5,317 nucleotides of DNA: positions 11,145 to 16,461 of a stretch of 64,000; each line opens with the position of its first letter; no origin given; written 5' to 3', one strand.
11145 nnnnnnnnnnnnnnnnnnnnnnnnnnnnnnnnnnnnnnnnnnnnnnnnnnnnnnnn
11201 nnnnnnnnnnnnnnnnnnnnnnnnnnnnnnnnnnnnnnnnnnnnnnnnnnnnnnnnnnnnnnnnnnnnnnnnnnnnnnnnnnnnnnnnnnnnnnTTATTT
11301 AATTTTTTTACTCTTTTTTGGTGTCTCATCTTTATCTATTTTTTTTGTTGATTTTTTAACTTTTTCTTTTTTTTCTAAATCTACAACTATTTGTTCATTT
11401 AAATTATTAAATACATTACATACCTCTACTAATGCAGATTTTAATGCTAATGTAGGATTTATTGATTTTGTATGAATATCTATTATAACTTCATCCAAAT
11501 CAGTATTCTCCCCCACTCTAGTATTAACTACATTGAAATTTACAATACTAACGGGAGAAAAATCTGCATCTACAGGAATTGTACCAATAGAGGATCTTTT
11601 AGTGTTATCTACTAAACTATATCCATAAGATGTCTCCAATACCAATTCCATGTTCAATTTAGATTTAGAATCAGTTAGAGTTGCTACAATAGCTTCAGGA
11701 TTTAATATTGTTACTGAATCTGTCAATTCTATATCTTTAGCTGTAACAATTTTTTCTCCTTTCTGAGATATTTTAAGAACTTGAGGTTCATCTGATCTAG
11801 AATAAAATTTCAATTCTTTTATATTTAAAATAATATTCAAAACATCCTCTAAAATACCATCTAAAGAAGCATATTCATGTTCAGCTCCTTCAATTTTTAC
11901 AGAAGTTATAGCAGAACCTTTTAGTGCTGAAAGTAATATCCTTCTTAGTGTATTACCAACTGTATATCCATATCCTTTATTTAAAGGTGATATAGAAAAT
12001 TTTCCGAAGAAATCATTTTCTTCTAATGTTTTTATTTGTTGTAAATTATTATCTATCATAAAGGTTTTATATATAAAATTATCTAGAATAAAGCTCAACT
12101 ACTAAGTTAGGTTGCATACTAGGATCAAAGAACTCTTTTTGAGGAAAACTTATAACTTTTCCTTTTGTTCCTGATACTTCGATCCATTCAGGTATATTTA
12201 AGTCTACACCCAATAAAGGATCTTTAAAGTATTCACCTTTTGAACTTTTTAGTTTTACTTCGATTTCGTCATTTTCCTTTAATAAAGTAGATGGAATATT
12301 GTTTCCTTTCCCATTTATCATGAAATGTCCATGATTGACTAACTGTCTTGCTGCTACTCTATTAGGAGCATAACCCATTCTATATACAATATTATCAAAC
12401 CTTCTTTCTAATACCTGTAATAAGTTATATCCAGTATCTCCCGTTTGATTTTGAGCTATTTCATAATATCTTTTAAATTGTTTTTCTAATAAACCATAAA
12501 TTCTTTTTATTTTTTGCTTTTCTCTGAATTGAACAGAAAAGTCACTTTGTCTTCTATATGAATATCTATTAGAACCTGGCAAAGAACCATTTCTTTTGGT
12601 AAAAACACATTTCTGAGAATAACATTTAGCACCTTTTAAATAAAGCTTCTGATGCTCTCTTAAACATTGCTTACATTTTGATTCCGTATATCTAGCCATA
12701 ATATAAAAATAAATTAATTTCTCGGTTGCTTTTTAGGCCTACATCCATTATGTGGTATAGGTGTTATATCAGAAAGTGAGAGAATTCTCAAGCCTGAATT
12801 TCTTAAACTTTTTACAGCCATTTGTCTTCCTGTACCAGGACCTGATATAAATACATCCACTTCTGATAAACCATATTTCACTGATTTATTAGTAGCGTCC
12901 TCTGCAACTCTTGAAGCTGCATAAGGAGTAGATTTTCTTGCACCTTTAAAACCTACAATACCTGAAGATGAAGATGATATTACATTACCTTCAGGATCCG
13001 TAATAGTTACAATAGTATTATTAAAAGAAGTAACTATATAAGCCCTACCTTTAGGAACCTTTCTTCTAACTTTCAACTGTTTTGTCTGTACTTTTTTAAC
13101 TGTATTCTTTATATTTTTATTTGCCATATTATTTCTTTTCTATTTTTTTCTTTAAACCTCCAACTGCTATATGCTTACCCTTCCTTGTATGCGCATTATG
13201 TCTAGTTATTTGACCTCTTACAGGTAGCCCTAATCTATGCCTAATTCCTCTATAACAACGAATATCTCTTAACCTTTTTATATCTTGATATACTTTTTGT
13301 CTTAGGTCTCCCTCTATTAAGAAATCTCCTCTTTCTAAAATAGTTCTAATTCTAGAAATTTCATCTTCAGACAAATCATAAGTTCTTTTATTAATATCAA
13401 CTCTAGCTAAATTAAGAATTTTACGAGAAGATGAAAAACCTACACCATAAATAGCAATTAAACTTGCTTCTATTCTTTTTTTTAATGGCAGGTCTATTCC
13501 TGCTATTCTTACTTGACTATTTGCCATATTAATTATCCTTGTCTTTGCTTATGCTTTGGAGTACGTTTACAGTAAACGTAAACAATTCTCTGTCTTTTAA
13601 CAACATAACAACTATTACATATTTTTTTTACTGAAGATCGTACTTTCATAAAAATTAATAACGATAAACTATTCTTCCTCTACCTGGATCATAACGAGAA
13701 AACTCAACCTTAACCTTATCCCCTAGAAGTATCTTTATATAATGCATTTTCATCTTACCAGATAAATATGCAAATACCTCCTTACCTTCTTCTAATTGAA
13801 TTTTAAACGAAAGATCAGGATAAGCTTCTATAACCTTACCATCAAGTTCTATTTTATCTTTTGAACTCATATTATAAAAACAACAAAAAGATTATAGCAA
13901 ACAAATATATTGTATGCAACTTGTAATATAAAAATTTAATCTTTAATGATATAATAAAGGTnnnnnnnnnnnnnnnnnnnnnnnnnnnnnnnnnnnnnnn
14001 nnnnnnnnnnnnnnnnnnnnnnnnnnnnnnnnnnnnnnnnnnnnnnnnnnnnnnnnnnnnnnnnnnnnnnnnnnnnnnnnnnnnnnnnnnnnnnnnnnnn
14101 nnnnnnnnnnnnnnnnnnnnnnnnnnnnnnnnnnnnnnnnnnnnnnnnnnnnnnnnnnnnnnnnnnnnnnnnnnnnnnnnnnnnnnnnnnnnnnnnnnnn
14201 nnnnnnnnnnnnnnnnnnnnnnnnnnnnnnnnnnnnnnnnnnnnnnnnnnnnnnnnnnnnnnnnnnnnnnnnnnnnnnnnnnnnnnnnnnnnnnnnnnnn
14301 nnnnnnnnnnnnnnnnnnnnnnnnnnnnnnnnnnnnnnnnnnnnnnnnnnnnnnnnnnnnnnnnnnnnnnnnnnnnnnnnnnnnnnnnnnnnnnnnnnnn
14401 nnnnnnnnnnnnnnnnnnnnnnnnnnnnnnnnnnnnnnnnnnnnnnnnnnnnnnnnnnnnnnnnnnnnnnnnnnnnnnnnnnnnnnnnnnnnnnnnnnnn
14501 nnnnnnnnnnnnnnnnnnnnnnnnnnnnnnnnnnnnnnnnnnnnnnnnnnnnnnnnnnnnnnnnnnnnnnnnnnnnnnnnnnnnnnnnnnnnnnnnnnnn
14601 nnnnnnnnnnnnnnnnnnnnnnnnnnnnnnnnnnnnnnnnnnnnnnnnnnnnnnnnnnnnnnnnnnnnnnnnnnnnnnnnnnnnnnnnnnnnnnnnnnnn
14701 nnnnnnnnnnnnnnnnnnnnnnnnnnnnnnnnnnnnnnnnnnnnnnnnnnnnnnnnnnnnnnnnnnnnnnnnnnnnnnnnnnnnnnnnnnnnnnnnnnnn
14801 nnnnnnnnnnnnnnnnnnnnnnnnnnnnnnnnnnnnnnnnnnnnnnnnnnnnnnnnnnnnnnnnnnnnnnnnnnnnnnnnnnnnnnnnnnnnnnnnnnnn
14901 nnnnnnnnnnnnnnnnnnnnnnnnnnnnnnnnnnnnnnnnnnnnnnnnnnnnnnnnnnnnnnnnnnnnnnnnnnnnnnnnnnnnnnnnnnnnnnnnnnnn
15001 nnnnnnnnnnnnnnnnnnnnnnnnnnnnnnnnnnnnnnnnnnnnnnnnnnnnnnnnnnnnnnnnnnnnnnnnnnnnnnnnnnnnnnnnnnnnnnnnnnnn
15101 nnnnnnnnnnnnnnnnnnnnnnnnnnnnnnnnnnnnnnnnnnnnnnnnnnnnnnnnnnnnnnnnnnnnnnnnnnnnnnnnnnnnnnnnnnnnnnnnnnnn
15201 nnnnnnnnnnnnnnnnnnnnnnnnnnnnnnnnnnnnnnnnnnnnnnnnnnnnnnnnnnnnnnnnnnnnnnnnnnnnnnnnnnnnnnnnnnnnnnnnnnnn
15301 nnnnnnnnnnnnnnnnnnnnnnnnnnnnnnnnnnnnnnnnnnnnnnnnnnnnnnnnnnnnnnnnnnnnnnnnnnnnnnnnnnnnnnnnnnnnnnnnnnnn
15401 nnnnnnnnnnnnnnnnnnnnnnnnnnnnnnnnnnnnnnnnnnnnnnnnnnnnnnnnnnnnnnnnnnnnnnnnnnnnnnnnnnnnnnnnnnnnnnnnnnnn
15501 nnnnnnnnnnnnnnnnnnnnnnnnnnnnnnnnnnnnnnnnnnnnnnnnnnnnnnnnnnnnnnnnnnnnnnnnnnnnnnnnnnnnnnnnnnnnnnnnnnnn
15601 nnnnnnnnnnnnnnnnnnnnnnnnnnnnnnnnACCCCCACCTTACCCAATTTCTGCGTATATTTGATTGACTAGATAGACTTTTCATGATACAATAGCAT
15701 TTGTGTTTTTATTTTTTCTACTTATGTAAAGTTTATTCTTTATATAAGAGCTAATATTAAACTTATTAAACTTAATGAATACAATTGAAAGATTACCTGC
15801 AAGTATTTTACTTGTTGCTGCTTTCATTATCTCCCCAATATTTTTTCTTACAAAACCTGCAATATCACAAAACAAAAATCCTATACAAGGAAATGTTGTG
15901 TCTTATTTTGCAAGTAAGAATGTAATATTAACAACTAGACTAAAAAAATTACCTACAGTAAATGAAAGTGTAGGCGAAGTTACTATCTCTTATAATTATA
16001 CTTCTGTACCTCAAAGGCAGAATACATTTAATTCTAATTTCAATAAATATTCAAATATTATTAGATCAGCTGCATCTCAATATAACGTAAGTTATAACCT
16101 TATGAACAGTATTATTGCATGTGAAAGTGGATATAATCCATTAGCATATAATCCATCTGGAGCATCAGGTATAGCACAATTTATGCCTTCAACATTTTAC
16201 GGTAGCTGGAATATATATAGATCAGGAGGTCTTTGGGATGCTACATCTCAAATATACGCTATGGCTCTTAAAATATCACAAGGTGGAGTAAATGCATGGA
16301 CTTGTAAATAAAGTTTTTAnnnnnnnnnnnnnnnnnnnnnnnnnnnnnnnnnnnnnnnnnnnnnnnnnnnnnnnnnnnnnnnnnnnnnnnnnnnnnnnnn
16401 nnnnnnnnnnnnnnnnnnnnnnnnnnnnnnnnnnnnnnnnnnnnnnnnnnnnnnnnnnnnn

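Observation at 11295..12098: RpoA lacks the alpha C-terminal domain, ends in a Lys-rich tail, and overlaps rplQ by 35 nt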

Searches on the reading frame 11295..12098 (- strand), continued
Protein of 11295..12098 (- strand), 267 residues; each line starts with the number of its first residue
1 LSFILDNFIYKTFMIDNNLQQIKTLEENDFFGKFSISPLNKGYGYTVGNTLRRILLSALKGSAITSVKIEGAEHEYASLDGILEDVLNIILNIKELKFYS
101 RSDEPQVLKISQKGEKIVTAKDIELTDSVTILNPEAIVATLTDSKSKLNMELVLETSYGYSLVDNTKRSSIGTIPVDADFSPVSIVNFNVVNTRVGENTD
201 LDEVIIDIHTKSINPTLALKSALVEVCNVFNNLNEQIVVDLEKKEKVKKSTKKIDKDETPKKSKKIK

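Call 68: find_encoding_contigs(protein=P0016, flank=1500, max_places=1)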
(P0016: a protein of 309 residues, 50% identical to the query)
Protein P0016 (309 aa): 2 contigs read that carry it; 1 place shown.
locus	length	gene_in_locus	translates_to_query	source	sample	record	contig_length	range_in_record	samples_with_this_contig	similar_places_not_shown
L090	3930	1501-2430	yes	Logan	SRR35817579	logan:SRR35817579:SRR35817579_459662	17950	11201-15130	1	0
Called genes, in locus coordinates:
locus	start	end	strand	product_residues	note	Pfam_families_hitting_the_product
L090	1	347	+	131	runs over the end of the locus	PF00416:Ribosomal_S13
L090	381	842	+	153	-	PF00411:Ribosomal_S11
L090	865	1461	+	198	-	PF00163:Ribosomal_S4, PF01479:S4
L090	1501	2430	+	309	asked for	PF01193:RNA_pol_L, PF01000:RNA_pol_A_bac, PF03118:RNA_pol_A_CTD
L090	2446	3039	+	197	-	PF01196:Ribosomal_L17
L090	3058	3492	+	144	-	PF00572:Ribosomal_L13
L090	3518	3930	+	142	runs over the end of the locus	PF00380:Ribosomal_S9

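Call 70: search_protein_families(library=pfam, proteins=[P0132, P0129, P0137, P0169, P0184, P0154, P0209], max_evalue=0.01)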
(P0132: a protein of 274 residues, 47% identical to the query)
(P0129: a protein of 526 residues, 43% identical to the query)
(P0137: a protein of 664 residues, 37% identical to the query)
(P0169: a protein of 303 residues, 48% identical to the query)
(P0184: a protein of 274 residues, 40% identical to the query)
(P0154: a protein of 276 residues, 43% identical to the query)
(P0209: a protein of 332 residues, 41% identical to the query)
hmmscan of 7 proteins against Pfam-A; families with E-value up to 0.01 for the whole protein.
P0132 (274 aa): 4 families
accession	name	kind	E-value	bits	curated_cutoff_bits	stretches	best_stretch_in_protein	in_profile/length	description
PF01000.31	RNA_pol_A_bac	-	1.3e-26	93.6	33.9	1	54-172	1-119/119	RNA polymerase Rpb3/RpoA insert domain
PF01193.29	RNA_pol_L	-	1.6e-18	66.6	24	1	25-220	2-72/74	RNA polymerase Rpb3/Rpb11 dimerisation domain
PF14693.11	Ribosomal_TL5_C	-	0.0021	18.9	27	1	66-133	14-81/84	Ribosomal protein TL5, C-terminal domain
PF00096.32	zf-C2H2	-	0.0044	17.9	25.2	1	251-270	2-21/23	Zinc finger, C2H2 type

P0129 (526 aa): 5 families
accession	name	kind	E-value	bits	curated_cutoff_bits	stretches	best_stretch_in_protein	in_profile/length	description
PF01000.31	RNA_pol_A_bac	-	9e-56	187.7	33.9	2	262-377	1-119/119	RNA polymerase Rpb3/RpoA insert domain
PF01193.29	RNA_pol_L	-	8.2e-39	131.6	24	2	233-422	2-73/74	RNA polymerase Rpb3/Rpb11 dimerisation domain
PF03118.21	RNA_pol_A_CTD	-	1.1e-23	83.1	23.8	1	450-505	11-66/67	Bacterial RNA polymerase, alpha chain C terminal domain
PF13656.11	RNA_pol_L_2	-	0.00029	20.9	27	0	382-427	34-73/75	RNA polymerase Rpb3/Rpb11 dimerisation domain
PF14520.12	HHH_5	-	0.0016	19.4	27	0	469-500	20-51/57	Helix-hairpin-helix domain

P0137 (664 aa): 4 families
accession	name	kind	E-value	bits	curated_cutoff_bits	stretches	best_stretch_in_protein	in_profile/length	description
PF01000.31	RNA_pol_A_bac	-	1.3e-52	177.5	33.9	2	55-174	1-119/119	RNA polymerase Rpb3/RpoA insert domain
PF01193.29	RNA_pol_L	-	8.9e-31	105.9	24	2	26-212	2-66/74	RNA polymerase Rpb3/Rpb11 dimerisation domain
PF03118.21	RNA_pol_A_CTD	-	3.1e-18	65.7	23.8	2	577-637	6-66/67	Bacterial RNA polymerase, alpha chain C terminal domain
PF14520.12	HHH_5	-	3.1e-06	28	27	0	597-637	16-56/57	Helix-hairpin-helix domain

P0169 (303 aa): 2 families
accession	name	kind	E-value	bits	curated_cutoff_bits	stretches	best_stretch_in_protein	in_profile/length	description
PF01000.31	RNA_pol_A_bac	-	1.2e-31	109.8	33.9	1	55-177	1-119/119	RNA polymerase Rpb3/RpoA insert domain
PF01193.29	RNA_pol_L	-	1.9e-20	72.8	24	1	25-227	1-74/74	RNA polymerase Rpb3/Rpb11 dimerisation domain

P0184 (274 aa): 2 families
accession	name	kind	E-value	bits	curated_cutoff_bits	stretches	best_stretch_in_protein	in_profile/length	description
PF01000.31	RNA_pol_A_bac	-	2.2e-27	96.1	33.9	1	56-170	3-119/119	RNA polymerase Rpb3/RpoA insert domain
PF01193.29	RNA_pol_L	-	2.2e-20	72.6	24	1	24-220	1-74/74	RNA polymerase Rpb3/Rpb11 dimerisation domain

P0154 (276 aa): 2 families
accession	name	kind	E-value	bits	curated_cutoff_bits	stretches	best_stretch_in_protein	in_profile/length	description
PF01000.31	RNA_pol_A_bac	-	6.7e-31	107.4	33.9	1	52-168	1-119/119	RNA polymerase Rpb3/RpoA insert domain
PF01193.29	RNA_pol_L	-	5e-19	68.2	24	1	26-214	5-70/74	RNA polymerase Rpb3/Rpb11 dimerisation domain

P0209 (332 aa): 4 families
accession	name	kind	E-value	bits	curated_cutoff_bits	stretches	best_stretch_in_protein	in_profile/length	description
PF01000.31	RNA_pol_A_bac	-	6.2e-30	104.3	33.9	1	55-170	1-119/119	RNA polymerase Rpb3/RpoA insert domain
PF01193.29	RNA_pol_L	-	3.6e-22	78.3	24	1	26-220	2-74/74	RNA polymerase Rpb3/Rpb11 dimerisation domain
PF18953.6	SAP_new25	-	8.1e-05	22.6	26.3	0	261-293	7-37/51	SAP domain-containing new25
PF10281.14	Ish1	-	0.0068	17.2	26.6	0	260-291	2-34/37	Putative nuclear envelope organisation protein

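Call 72: find_encoding_contigs(protein=P0117, flank=1200, max_places=1)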
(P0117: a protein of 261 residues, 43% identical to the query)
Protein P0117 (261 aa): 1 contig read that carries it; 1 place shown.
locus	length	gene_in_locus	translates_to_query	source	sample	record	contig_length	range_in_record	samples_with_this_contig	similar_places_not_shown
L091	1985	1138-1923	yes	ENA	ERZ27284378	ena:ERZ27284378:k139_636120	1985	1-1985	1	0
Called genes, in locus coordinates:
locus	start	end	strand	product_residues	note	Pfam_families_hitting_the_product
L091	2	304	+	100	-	?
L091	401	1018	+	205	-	PF00163:Ribosomal_S4, PF01479:S4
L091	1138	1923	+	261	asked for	PF01193:RNA_pol_L, PF01000:RNA_pol_A_bac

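Call 73: find_encoding_contigs(protein=P0209, flank=1200, max_places=1)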
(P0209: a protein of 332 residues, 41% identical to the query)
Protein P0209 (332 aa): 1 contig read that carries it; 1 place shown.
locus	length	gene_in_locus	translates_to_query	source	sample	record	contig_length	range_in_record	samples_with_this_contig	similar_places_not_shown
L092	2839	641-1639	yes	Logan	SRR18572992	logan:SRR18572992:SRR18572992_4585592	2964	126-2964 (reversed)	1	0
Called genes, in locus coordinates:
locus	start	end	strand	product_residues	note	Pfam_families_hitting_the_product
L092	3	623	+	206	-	PF00163:Ribosomal_S4, PF01479:S4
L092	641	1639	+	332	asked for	PF01193:RNA_pol_L, PF01000:RNA_pol_A_bac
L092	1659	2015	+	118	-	PF01196:Ribosomal_L17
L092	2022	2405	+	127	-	PF00572:Ribosomal_L13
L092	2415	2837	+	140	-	PF00380:Ribosomal_S9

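Call 74: find_encoding_contigs(protein=P0132, flank=1200, max_places=1)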
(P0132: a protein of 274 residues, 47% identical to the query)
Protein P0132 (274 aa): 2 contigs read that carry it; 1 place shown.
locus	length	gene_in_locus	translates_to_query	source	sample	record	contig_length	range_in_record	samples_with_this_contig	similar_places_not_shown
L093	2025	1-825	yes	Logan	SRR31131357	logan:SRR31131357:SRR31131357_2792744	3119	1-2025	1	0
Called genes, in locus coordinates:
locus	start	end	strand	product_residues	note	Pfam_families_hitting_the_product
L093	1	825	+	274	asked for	PF01193:RNA_pol_L, PF01000:RNA_pol_A_bac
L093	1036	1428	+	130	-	PF01196:Ribosomal_L17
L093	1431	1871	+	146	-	PF00572:Ribosomal_L13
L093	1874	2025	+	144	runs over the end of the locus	PF00380:Ribosomal_S9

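Call 78: fold_search(model_id=the predicted structure, library=pdb)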
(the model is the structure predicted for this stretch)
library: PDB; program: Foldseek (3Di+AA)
matches with E <= 10: 1083; with E <= 0.001: 396
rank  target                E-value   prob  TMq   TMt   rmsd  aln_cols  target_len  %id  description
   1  9a4w_A                7.9e-27  1.00  0.73  0.60   6.3       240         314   41  Integrative model of RPOA-RPOC by crosslinking MS and deep learning (released 2024-09-18)
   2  8i23_A                3.4e-25  1.00  0.78  0.86   2.3       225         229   43  Clostridium thermocellum RNA polymerase transcription open complex with SigI1 and its promoter (released 2023-10-11)
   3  8x6f_A                3.4e-25  1.00  0.73  0.82   3.1       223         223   41  Cryo-EM structure of Staphylococcus aureus sigA-dependent RNAP-promoter open complex (released 2024-06-05)
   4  8x6f_B                5.0e-25  1.00  0.79  0.90   2.0       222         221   41  Cryo-EM structure of Staphylococcus aureus sigA-dependent RNAP-promoter open complex (released 2024-06-05)
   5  7p5x_AB               7.4e-25  1.00  0.75  0.81   2.7       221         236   41  Mycobacterial RNAP with transcriptional activator PafBC (released 2021-12-22)
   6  6jcx_B                7.4e-25  1.00  0.75  0.82   2.8       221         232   42  Mycobacterium tuberculosis transcription initiation complex with ECF sigma factor sigma H and 6nt RNA (released 2019-05-29)
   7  5zx3_A                9.2e-25  1.00  0.76  0.87   2.5       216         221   43  Mycobacterium tuberculosis RNA polymerase holoenzyme with ECF sigma factor sigma H (released 2019-03-20)
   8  8i23_B                9.2e-25  1.00  0.73  0.82   3.1       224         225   41  Clostridium thermocellum RNA polymerase transcription open complex with SigI1 and its promoter (released 2023-10-11)
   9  9kev_A                9.8e-25  1.00  0.79  0.72   2.5       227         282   40  Cryo-EM structure of Mycobacterium tuberculosis transcription activation complex with six PhoP molecules (composite ma (released 2025-03-05)
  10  5zx2_B                9.8e-25  1.00  0.76  0.82   3.0       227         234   40  Mycobacterium tuberculosis RNA polymerase transcription initiation complex with ECF sigma factor sigma H and 7nt RNA (released 2019-03-20)
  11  8qu6_B                1.1e-24  1.00  0.76  0.82   3.0       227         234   41  Mycobacterium smegnatis RNA polymerase transcription initiation complex with SigmaA, RbpA, HelD and an upstream-fork p (released 2024-10-02)
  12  8i24_A                1.2e-24  1.00  0.72  0.80   3.2       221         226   42  Clostridium thermocellum RNA polymerase transcription open complex with SigI6 and its promoter (released 2023-10-11)
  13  6jcx_A                1.3e-24  1.00  0.77  0.88   2.3       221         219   42  Mycobacterium tuberculosis transcription initiation complex with ECF sigma factor sigma H and 6nt RNA (released 2019-05-29)
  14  8urw_A                1.5e-24  1.00  0.77  0.86   2.2       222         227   38  Cyanobacterial RNA polymerase elongation complex with NusG and CTP (released 2023-12-27)
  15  6fbv_A                1.7e-24  1.00  0.76  0.86   2.6       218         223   42  Single particle cryo em structure of Mycobacterium tuberculosis RNA polymerase in complex with Fidaxomicin (released 2018-02-28)
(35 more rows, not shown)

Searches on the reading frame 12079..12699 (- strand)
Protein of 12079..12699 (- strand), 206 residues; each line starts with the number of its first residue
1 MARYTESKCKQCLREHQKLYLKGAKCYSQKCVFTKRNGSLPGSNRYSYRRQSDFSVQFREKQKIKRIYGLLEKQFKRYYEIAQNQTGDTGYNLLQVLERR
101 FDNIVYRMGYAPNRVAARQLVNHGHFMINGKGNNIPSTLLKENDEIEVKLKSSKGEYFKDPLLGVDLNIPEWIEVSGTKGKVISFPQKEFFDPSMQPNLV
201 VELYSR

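Call 4: search_protein_families(library=pfam, proteins=[window:12079-12699:-], max_evalue=1)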
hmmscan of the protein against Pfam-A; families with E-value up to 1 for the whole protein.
window:12079-12699:- (206 aa): 4 families
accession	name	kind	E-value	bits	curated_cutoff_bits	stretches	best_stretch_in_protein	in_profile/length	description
PF00163.24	Ribosomal_S4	-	2.6e-22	79.8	23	1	3-98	1-95/95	Ribosomal protein S4/S9 N-terminal domain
PF01479.30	S4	-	1.8e-14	53.6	22.8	1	99-146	1-48/48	S4 domain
PF09521.16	RE_NgoPII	-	0.089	12.3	25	1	83-154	25-91/262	NgoPII restriction endonuclease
PF22421.1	SYY_C-terminal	-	0.31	11.4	27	0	108-147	28-67/83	Tyrosine--tRNA ligase SYY-like C-terminal domain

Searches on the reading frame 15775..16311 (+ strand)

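Call 26: search_protein_families(library=pfam, proteins=[window:15775-16311:+], max_evalue=0.001)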
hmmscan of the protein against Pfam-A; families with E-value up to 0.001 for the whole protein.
window:15775-16311:+ (178 aa): 1 family
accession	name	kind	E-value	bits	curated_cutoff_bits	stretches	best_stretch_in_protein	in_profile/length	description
PF01464.25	SLT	-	3.1e-11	43.3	21.3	1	95-141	2-48/117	Transglycosylase SLT domain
